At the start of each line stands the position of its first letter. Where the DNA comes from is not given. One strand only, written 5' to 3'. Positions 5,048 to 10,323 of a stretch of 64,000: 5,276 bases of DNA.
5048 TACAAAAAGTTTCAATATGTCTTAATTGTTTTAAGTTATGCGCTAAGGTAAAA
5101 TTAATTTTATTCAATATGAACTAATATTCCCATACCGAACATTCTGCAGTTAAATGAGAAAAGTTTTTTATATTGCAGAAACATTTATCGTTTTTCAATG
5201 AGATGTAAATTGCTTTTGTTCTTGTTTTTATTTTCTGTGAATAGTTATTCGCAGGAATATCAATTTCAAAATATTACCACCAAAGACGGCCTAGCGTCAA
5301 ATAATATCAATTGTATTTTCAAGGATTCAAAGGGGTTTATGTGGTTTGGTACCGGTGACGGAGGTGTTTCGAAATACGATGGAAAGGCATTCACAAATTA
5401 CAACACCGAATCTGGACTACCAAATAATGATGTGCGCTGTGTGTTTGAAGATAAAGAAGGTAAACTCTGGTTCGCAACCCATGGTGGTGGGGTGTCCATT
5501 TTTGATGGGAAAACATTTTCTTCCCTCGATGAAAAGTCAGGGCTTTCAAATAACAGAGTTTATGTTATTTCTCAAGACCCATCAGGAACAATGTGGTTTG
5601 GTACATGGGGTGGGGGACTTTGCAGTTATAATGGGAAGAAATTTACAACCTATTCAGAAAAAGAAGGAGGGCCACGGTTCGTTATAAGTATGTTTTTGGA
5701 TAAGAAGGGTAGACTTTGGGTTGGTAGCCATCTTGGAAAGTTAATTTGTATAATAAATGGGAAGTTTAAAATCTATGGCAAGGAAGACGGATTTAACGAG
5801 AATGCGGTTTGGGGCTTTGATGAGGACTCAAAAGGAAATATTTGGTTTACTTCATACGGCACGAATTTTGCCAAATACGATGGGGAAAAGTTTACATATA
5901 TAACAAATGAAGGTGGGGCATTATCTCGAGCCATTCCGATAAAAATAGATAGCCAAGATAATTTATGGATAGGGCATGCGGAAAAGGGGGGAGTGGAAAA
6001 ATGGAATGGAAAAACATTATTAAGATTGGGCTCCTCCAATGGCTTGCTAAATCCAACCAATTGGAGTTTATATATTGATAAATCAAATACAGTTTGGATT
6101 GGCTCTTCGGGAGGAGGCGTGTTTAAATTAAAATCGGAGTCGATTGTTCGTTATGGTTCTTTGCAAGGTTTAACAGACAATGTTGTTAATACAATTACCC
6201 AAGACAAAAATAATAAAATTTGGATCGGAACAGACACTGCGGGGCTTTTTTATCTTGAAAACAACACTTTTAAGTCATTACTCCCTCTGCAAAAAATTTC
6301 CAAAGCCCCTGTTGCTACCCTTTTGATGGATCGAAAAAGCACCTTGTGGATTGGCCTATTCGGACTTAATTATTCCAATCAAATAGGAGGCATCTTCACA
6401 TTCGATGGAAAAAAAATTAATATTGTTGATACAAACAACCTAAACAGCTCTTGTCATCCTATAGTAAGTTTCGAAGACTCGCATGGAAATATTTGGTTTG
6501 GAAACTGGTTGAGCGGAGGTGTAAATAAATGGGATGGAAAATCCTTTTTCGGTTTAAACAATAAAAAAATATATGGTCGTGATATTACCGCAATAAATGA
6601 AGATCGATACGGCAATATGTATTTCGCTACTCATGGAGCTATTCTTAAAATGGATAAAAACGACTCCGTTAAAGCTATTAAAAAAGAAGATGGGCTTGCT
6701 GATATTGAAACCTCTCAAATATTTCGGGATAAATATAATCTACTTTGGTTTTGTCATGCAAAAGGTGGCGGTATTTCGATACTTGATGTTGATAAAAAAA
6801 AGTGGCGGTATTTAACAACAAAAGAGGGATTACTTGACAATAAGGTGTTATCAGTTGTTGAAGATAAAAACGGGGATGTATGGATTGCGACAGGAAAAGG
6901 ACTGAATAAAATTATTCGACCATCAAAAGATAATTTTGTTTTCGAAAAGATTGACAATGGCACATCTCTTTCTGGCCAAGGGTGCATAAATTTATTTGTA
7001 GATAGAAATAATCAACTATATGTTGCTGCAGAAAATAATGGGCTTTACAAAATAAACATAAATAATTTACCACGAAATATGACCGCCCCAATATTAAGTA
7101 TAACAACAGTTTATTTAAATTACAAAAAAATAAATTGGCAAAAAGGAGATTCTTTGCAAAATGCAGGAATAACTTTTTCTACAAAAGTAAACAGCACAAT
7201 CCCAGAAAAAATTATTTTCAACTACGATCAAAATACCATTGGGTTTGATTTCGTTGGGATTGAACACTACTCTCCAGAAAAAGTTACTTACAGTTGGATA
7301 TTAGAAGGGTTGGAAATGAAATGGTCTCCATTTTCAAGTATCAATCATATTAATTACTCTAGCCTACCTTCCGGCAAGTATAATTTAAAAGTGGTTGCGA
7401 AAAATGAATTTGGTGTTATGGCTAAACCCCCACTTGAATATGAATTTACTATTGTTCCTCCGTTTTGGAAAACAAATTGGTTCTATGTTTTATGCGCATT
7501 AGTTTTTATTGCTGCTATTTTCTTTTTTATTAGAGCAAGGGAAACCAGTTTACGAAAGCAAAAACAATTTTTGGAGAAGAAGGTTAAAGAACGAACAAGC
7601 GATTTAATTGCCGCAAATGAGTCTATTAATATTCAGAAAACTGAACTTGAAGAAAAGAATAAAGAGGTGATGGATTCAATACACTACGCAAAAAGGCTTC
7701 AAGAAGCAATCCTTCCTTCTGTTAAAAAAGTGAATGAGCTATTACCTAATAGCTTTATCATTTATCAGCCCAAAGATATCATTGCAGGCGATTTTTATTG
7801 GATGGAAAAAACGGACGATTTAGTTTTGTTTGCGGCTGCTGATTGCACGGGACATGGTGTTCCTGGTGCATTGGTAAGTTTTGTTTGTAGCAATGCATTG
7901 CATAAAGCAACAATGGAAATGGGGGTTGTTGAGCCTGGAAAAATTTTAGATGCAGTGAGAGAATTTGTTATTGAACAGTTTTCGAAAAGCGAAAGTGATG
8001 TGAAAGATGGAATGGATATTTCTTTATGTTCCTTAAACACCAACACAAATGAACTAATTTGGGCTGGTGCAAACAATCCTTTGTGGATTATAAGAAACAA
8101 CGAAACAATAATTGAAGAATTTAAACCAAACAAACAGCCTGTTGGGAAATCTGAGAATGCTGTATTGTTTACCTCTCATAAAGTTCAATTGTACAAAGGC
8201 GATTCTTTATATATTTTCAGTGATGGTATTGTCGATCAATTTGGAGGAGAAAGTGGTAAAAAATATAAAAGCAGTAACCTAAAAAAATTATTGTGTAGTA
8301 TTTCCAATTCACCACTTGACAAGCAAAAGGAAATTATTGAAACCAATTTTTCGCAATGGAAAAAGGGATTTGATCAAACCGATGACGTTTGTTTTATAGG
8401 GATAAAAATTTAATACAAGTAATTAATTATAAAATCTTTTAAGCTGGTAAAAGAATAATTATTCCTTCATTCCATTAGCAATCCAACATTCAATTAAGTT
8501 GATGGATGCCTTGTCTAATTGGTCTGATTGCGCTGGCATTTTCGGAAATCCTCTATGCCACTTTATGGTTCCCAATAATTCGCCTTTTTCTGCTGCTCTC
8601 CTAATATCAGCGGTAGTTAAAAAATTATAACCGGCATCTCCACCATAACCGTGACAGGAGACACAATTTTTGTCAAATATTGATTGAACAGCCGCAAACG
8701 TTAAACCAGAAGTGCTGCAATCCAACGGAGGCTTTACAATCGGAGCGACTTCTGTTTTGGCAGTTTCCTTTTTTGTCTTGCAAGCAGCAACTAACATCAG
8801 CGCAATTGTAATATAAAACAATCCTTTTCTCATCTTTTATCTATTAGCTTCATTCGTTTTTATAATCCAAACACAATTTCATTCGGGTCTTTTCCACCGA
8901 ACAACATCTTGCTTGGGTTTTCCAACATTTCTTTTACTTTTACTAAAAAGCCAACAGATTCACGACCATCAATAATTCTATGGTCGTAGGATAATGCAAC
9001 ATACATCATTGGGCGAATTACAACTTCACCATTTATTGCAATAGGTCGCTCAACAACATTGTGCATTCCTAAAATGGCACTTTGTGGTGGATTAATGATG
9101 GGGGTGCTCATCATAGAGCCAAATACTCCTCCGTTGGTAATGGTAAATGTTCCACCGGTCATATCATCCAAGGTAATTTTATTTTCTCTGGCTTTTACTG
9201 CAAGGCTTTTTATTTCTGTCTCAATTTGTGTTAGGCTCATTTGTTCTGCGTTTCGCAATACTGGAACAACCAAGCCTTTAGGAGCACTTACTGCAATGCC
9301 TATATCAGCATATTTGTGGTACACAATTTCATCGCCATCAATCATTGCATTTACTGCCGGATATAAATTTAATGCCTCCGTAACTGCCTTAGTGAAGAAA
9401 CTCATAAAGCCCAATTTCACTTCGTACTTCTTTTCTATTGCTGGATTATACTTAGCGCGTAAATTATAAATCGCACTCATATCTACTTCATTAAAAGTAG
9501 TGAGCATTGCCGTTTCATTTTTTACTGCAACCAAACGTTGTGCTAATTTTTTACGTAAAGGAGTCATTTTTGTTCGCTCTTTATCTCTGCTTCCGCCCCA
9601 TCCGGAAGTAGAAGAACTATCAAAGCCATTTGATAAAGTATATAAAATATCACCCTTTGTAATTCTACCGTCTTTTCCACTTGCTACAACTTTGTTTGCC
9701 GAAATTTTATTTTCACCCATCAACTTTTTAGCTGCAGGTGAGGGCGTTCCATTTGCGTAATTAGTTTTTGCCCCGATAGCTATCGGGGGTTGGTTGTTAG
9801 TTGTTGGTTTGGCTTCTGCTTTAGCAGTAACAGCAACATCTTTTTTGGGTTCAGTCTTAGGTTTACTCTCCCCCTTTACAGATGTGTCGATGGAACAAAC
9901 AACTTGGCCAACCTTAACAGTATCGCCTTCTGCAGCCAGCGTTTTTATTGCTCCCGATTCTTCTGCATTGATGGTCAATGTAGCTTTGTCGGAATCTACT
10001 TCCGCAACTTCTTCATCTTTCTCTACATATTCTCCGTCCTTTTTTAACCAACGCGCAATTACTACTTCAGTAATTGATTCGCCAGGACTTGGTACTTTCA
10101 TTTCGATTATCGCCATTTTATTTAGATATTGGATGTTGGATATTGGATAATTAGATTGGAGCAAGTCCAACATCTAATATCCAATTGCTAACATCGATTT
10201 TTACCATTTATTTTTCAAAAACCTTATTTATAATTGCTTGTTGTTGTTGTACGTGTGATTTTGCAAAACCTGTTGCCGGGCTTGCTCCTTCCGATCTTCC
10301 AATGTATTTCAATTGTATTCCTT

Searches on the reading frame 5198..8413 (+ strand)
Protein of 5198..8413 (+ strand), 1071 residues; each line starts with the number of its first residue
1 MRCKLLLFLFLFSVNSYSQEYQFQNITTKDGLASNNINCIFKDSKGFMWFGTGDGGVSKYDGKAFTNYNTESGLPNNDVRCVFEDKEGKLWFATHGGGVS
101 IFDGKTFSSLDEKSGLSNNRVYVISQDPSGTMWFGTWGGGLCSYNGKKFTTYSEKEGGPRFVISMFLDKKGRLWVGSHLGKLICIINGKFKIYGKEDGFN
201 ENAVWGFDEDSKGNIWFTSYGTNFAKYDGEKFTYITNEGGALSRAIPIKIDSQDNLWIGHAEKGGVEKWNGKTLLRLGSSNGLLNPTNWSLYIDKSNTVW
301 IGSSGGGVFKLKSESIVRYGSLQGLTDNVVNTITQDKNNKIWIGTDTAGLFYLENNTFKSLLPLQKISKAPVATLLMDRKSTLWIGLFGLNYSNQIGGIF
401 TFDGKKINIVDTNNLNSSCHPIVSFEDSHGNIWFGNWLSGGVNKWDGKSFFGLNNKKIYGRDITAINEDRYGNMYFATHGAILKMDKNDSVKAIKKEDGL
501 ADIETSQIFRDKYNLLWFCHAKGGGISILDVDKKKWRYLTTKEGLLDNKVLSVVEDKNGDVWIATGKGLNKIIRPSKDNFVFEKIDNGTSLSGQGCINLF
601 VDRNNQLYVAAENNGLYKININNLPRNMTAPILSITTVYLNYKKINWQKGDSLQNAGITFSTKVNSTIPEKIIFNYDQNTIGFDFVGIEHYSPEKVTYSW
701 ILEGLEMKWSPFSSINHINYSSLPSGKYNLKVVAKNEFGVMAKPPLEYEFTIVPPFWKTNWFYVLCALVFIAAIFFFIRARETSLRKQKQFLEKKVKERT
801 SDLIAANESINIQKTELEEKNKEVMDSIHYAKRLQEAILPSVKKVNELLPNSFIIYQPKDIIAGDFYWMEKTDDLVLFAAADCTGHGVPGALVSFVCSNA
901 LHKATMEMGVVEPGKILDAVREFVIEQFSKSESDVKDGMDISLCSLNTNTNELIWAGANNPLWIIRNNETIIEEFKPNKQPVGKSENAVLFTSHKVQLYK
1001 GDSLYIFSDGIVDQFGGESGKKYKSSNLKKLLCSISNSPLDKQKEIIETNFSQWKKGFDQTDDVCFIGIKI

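Call 55: search_protein_families(library=pfam, proteins=[window:5198-8413:+], max_evalue=0.0001)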
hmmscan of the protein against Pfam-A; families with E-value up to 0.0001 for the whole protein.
window:5198-8413:+ (1071 aa): 4 families
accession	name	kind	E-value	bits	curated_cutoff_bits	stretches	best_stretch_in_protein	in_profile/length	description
PF07494.17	Reg_prop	-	2.8e-54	174.5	20.4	3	73-96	1-24/24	Two component regulator propeller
PF07228.17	SpoIIE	-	2.8e-20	73.5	25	1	873-1070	2-190/192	Stage II sporulation protein E (SpoIIE)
PF07495.19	Y_Y_Y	-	2.6e-09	37.3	26.6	1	691-752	3-64/65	Y_Y_Y domain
PF24684.1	Vgb_lyase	-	4.3e-07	29.5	50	0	332-616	17-287/290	Virginiamycin B lyase family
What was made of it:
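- On Partner-switching module (kinase + STAS antagonist + PP2C phosphatase, with or without a sigma factor): A Reg_prop + Y_Y_Y + SpoIIE protein lies at 5198-8413 (call 55).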

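Call 80: search_protein_families(library=ncbifam, proteins=[window:5198-8413:+], max_evalue=0.001)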
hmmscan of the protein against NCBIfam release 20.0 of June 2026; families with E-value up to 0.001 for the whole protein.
window:5198-8413:+ (1071 aa): 2 families
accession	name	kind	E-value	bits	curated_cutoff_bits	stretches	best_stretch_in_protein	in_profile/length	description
NF038263.1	prot_phos_SiaA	equivalog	3.1e-49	168.1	700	1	785-1070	379-656/658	biofilm regulation protein phosphatase SiaA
NF052228.1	T9SS_PorZ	equivalog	4.8e-23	81.5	260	2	469-623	439-617/757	type IX secretion system anionic LPS delivery protein PorZ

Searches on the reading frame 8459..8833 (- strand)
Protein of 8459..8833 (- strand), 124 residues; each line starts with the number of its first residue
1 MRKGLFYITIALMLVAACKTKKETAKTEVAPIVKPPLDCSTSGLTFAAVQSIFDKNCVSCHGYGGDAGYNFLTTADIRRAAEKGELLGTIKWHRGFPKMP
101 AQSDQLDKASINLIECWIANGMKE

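Call 28: search_protein_families(library=pfam, proteins=[window:8459-8833:-], max_evalue=0.001)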
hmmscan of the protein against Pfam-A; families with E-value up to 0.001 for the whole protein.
window:8459-8833:- (124 aa): 2 families
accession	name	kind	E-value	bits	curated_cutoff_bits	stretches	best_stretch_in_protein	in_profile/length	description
PF13442.11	Cytochrome_CBB3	-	3e-07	31.1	27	1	47-112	4-62/68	Cytochrome C oxidase, cbb3-type, subunit III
PF00034.26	Cytochrom_C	-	0.00038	22.1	21.3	0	47-78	2-36/90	Cytochrome c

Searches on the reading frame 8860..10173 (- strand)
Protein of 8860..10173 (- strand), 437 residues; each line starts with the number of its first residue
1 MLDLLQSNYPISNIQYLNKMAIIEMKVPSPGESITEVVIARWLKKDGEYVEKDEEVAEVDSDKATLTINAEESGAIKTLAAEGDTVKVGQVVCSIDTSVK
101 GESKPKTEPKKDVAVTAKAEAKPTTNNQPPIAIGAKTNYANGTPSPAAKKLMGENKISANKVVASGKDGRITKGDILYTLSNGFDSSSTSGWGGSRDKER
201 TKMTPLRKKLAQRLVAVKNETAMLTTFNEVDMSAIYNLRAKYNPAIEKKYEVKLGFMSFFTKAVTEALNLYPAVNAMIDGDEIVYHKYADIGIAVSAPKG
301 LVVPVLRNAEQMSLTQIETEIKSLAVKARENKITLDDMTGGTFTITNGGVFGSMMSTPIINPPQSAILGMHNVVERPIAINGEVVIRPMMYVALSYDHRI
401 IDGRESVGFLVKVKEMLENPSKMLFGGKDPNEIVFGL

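Call 55: search_protein_families(library=pfam, proteins=[window:8860-10173:-], max_evalue=0.0001)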
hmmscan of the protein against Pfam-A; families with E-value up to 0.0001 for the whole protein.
window:8860-10173:- (437 aa): 3 families
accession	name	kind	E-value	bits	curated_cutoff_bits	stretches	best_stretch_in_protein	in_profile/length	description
PF00198.28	2-oxoacid_dh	-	3.2e-86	289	23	1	197-424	3-231/232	2-oxoacid dehydrogenases acyltransferase (catalytic domain)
PF00364.28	Biotin_lipoyl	-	4.1e-18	65.4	22.1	1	24-95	2-73/73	Biotin-requiring enzyme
PF02817.22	E3_binding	-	1.5e-10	41.6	23.7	1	145-177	4-36/36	e3 binding domain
